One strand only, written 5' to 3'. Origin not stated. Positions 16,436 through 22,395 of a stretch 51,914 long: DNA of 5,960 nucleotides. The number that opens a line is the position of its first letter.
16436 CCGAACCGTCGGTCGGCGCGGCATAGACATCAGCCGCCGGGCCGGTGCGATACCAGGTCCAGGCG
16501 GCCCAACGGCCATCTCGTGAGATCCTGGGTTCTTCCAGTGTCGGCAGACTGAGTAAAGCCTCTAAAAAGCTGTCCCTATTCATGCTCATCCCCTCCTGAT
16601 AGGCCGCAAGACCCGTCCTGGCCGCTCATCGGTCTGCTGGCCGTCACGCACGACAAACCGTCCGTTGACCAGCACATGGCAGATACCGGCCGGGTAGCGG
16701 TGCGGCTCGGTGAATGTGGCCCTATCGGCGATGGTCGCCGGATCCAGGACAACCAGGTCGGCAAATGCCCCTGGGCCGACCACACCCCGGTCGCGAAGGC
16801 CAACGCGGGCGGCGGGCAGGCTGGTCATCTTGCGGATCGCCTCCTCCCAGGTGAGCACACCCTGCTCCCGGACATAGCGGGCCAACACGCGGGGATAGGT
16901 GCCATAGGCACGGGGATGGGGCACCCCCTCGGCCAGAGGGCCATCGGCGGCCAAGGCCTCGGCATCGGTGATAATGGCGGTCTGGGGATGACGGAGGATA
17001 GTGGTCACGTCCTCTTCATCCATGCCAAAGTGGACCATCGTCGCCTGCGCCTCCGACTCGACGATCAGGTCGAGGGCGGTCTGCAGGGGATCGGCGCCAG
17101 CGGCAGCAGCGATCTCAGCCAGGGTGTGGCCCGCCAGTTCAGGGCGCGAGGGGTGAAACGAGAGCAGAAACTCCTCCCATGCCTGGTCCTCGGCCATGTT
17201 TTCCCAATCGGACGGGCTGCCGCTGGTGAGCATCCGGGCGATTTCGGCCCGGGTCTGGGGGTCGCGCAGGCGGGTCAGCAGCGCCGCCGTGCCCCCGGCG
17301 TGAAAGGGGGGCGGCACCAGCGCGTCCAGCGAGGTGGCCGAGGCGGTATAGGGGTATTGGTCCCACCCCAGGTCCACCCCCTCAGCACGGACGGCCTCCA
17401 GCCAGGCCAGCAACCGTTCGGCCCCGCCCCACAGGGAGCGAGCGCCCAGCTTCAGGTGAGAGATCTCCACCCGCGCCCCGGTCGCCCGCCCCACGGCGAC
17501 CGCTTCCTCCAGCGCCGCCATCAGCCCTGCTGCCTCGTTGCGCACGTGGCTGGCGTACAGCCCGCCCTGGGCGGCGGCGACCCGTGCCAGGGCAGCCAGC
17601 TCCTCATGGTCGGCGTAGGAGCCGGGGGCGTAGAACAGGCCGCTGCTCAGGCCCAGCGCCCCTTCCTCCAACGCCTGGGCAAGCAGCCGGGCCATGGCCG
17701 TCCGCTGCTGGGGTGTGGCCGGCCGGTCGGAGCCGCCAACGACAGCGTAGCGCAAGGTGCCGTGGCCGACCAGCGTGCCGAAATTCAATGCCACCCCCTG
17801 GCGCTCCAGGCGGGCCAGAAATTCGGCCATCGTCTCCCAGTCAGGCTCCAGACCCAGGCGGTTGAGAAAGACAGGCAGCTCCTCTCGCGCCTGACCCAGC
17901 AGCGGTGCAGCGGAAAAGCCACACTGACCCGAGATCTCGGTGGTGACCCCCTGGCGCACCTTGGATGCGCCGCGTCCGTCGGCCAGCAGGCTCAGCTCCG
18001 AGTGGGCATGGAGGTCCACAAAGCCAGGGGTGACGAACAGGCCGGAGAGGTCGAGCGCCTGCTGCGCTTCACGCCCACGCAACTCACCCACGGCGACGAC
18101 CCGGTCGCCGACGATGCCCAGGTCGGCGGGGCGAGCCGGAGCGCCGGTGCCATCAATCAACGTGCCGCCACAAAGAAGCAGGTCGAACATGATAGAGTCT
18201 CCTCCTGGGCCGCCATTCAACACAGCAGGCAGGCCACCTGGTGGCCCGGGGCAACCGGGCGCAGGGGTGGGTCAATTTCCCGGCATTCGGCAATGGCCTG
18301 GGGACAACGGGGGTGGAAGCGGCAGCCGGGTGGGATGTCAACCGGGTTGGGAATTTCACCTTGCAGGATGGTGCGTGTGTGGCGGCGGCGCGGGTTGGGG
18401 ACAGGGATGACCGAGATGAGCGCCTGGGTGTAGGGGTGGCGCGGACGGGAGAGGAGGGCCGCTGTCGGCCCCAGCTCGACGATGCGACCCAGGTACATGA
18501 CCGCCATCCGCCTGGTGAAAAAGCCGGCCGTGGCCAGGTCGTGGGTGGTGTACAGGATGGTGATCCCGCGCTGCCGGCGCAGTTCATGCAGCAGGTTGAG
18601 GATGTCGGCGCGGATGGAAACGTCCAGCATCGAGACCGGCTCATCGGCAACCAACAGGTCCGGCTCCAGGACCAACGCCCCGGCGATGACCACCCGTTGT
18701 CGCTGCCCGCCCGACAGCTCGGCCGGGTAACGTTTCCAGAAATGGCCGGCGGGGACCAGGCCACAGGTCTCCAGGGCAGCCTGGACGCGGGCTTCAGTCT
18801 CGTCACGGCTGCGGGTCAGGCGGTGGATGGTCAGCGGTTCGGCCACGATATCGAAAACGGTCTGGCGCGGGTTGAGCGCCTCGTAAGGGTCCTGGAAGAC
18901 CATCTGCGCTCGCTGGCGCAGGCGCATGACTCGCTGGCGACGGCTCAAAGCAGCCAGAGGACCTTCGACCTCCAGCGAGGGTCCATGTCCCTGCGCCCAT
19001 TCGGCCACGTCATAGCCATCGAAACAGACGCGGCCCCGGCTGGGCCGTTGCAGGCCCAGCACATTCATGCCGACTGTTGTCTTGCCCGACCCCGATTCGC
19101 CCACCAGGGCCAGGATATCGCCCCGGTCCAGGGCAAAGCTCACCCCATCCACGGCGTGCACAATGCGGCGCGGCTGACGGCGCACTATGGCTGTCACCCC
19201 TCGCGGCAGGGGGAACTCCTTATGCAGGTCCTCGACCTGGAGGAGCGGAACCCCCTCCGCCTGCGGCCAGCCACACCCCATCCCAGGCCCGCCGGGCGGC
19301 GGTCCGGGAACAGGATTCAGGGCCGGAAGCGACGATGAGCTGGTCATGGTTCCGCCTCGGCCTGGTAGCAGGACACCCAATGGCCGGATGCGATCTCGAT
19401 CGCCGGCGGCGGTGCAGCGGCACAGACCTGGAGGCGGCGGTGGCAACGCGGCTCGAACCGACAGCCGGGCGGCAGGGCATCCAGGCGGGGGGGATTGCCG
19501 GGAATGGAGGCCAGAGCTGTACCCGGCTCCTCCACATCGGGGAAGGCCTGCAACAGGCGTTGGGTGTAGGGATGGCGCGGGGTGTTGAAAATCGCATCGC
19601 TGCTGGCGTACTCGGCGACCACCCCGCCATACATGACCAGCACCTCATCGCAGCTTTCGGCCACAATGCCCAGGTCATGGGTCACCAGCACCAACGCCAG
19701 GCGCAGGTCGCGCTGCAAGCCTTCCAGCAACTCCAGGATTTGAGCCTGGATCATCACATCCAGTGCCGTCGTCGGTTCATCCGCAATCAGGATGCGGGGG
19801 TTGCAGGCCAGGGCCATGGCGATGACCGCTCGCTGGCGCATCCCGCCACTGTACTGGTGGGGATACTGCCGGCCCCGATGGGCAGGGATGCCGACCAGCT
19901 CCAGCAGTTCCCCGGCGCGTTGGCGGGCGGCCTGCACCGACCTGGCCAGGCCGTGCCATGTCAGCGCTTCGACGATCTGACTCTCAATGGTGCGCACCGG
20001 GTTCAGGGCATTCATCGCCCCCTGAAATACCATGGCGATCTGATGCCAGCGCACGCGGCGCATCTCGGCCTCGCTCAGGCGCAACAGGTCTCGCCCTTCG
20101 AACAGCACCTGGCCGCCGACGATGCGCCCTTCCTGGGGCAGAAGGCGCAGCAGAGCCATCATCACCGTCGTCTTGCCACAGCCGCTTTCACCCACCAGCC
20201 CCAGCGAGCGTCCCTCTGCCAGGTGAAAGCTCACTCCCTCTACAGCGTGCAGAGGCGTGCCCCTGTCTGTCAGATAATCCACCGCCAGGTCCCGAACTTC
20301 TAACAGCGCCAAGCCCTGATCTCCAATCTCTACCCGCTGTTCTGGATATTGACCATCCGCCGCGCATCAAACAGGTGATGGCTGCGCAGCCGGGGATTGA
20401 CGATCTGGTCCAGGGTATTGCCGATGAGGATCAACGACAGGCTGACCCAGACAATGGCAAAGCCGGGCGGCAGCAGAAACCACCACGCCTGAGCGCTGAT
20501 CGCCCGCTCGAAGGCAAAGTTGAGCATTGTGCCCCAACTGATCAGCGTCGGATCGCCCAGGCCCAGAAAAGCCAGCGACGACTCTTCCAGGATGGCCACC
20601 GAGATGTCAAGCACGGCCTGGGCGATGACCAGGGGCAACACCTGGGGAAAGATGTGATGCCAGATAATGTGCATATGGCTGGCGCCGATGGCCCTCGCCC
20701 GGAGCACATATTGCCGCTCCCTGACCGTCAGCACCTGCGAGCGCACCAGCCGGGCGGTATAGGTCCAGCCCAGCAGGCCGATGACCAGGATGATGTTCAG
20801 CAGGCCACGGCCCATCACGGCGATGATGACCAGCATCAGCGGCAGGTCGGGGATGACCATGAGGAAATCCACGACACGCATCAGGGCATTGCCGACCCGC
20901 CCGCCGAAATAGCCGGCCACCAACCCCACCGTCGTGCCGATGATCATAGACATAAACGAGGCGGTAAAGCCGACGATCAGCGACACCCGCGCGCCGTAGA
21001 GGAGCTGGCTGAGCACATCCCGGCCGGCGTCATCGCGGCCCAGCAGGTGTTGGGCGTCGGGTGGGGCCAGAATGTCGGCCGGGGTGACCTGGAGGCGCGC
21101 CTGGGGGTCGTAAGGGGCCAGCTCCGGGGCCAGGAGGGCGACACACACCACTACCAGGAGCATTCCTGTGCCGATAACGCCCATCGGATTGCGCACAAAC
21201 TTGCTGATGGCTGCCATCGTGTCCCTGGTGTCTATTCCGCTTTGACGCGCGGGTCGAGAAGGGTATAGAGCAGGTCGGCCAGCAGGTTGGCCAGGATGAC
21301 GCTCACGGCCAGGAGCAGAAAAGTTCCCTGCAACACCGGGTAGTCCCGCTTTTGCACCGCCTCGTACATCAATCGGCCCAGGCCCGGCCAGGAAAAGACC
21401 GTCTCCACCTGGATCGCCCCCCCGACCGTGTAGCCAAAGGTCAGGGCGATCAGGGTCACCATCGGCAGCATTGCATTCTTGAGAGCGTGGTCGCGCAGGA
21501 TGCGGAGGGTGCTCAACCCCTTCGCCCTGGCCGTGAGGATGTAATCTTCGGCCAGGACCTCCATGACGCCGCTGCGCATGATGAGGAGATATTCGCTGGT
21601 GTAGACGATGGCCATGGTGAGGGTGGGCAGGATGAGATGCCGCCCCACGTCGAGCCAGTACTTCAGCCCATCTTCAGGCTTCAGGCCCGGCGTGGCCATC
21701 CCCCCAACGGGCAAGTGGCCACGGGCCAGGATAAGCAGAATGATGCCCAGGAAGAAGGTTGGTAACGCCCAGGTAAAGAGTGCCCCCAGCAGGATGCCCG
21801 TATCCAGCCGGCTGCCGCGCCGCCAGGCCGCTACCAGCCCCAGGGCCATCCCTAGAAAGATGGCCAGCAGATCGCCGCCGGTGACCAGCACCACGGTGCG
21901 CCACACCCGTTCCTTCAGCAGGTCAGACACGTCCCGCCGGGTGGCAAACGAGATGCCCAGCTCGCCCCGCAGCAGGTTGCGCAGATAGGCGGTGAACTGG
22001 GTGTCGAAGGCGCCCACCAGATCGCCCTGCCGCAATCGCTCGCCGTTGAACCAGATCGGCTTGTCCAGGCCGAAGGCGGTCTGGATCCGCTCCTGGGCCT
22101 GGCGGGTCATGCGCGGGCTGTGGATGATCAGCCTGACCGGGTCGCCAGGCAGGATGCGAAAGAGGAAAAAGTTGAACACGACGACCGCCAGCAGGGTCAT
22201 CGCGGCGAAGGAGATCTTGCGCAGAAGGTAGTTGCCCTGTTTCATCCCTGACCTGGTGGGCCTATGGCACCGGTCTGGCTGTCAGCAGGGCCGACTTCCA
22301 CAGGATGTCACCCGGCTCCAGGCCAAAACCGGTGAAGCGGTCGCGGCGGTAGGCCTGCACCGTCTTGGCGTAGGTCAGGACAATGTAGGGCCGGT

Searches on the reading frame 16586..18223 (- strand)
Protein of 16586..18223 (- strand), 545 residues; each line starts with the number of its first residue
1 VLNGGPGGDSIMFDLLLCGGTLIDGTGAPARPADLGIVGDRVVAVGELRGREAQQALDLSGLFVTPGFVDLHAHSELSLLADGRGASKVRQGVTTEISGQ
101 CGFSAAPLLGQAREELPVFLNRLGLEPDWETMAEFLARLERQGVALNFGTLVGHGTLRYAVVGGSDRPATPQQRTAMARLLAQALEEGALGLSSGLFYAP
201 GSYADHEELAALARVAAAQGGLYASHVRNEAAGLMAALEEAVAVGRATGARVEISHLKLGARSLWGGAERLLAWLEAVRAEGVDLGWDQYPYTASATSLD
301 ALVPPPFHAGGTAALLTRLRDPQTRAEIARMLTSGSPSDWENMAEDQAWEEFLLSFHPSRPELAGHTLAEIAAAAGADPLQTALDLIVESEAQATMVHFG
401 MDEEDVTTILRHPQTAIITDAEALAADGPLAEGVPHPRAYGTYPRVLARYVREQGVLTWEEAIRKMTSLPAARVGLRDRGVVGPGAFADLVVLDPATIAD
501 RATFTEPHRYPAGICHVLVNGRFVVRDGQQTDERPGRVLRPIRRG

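Call 12: search_protein_families(library=pfam, proteins=[window:16586-18223:-], max_evalue=0.0001)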
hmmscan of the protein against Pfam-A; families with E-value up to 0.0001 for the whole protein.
window:16586-18223:- (545 aa): 2 families
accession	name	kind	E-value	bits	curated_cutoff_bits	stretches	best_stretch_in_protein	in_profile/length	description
PF07969.17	Amidohydro_3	-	5.3e-32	112.3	29.7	1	56-525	2-472/472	Amidohydrolase family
PF01979.26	Amidohydro_1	-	7.6e-10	39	25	1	449-503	275-325/345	Amidohydrolase family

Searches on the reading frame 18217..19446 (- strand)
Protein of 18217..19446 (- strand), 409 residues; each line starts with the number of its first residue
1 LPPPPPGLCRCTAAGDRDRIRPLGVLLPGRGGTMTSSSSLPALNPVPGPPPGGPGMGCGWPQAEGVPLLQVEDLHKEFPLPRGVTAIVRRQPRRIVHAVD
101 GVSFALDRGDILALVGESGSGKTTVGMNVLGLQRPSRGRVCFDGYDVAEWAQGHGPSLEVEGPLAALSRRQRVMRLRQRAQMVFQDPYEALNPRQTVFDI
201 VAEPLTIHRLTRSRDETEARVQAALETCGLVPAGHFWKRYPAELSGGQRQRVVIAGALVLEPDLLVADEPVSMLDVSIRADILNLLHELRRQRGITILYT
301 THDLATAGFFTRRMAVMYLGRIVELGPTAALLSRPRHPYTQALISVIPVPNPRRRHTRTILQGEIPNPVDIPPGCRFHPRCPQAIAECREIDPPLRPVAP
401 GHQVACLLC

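Call 12: search_protein_families(library=pfam, proteins=[window:18217-19446:-], max_evalue=0.0001)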
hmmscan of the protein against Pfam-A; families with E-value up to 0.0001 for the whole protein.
window:18217-19446:- (409 aa): 3 families
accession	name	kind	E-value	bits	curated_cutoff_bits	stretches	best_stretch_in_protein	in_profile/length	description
PF00005.33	ABC_tran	-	3.2e-28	99.5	25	1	100-271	2-136/137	ABC transporter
PF08352.17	oligo_HPY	-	1.4e-21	77.1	27.1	1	323-388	1-65/65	Oligopeptide/dipeptide transporter, C-terminal region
PF13304.12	AAA_21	-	3e-06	28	27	0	240-304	234-300/304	AAA domain, putative AbiEii toxin, Type IV TA system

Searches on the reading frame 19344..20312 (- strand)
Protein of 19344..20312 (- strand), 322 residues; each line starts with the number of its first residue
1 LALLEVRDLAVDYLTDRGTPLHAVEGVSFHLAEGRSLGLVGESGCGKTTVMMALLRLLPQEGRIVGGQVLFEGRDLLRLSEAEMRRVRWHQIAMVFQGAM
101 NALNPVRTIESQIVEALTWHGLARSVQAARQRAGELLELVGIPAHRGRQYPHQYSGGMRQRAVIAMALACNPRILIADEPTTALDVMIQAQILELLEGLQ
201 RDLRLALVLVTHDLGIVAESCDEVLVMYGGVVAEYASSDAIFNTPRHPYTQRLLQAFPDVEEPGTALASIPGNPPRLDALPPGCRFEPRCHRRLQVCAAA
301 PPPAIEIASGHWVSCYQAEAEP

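Call 12: search_protein_families(library=pfam, proteins=[window:19344-20312:-], max_evalue=0.0001)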
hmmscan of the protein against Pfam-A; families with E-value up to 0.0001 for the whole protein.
window:19344-20312:- (322 aa): 3 families
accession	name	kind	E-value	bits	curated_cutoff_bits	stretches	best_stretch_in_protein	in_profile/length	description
PF00005.33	ABC_tran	-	1.8e-28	100.3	25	1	25-182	2-137/137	ABC transporter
PF08352.17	oligo_HPY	-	1.9e-19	70.3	27.1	1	234-297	2-65/65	Oligopeptide/dipeptide transporter, C-terminal region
PF13304.12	AAA_21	-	9.8e-10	39.4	27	1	146-217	230-303/304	AAA domain, putative AbiEii toxin, Type IV TA system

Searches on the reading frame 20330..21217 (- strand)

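Call 12: search_protein_families(library=pfam, proteins=[window:20330-21217:-], max_evalue=0.0001)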
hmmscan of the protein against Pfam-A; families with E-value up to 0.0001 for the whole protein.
window:20330-21217:- (295 aa): 2 families
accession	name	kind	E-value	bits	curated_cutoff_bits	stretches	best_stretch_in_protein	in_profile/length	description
PF00528.27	BPD_transp_1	-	3.5e-29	102.3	26.4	1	94-278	1-183/184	Binding-protein-dependent transport system inner membrane component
PF12911.12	OppC_N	-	7e-09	35.9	23.9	1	3-53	6-53/53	N-terminal TM domain of oligopeptide transport permease C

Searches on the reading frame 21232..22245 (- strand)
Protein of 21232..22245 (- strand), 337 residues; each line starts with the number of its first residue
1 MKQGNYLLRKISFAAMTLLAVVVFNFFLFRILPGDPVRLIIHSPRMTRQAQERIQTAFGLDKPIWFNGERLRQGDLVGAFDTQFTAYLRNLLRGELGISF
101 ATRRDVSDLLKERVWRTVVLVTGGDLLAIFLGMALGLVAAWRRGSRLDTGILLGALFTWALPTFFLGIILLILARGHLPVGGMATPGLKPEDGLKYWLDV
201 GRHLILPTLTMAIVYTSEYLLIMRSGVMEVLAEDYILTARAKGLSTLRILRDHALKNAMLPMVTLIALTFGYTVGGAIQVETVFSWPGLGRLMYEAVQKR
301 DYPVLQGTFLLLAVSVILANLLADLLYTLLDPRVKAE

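Call 12: search_protein_families(library=pfam, proteins=[window:21232-22245:-], max_evalue=0.0001)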
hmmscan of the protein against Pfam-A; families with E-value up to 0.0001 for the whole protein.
window:21232-22245:- (337 aa): 2 families
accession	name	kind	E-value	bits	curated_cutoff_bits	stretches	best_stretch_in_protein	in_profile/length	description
PF00528.27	BPD_transp_1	-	1.6e-44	152.2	26.4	1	132-335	1-183/184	Binding-protein-dependent transport system inner membrane component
PF19300.4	BPD_transp_1_N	-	2.8e-08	34.4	23.8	1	6-120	4-113/114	Binding-prot-dependent transport system membrane comp, N-term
